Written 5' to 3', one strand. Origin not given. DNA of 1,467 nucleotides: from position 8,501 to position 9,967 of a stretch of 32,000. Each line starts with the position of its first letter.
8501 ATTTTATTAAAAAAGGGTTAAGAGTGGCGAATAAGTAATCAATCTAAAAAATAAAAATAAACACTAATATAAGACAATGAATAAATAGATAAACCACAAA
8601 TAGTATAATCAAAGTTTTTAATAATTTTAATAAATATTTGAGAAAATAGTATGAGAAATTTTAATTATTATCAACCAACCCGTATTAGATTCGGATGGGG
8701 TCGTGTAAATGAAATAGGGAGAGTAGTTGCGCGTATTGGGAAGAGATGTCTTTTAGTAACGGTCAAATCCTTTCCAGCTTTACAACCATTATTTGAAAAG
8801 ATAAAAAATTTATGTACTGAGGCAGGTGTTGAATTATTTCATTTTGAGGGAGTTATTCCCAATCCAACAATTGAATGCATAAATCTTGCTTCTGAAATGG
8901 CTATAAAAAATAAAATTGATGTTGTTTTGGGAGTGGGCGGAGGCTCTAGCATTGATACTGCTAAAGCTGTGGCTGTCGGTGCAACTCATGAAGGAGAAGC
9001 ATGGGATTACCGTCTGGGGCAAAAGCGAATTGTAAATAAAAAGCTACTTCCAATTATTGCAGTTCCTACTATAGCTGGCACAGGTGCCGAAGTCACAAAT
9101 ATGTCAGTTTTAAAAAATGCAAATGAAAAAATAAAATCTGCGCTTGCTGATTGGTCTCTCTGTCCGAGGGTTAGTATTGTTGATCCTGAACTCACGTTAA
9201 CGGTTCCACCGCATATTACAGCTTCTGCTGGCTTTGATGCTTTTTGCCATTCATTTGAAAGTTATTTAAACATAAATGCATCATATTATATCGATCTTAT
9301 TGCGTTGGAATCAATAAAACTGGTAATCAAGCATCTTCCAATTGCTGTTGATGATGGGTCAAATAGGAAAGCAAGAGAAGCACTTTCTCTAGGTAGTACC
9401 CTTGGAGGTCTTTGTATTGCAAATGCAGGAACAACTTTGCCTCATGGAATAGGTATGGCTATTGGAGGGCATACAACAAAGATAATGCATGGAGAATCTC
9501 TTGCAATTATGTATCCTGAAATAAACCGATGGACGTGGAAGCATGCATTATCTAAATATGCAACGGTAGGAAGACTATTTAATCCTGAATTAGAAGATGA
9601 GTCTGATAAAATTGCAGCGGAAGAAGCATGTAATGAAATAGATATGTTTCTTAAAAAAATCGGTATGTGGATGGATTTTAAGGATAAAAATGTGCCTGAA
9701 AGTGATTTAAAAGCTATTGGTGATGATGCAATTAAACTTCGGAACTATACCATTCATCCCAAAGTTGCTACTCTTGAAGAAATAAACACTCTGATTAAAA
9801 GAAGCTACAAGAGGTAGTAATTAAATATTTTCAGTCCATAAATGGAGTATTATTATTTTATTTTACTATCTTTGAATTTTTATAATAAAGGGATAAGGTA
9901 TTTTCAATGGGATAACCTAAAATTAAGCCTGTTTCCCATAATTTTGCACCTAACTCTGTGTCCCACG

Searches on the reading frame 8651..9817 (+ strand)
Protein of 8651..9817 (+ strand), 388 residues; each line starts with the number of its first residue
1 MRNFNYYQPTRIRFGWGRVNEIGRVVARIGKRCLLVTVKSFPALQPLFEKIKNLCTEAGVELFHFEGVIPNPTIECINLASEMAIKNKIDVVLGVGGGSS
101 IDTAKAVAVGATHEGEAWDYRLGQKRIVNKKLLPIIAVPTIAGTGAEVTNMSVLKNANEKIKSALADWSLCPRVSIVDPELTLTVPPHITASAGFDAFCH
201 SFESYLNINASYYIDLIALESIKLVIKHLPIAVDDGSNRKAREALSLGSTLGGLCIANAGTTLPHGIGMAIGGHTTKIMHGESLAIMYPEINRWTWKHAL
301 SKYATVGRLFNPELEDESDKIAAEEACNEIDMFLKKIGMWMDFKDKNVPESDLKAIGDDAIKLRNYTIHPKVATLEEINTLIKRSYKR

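Call 49: search_protein_families(library=pfam, proteins=[window:8651-9817:+], max_evalue=0.01)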
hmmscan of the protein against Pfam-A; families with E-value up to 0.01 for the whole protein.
window:8651-9817:+ (388 aa): 3 families
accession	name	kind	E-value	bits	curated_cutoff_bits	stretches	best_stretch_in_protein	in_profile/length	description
PF00465.25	Fe-ADH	-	2.1e-50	171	31.3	1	9-179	1-168/168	Iron-containing alcohol dehydrogenase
PF25137.1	ADH_Fe_C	-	5.8e-38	131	27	1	190-386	1-194/194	Fe-containing alcohol dehydrogenase family, C-terminal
PF13685.12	Fe-ADH_2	-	1e-07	32.5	28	1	17-109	5-95/149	Iron-containing alcohol dehydrogenase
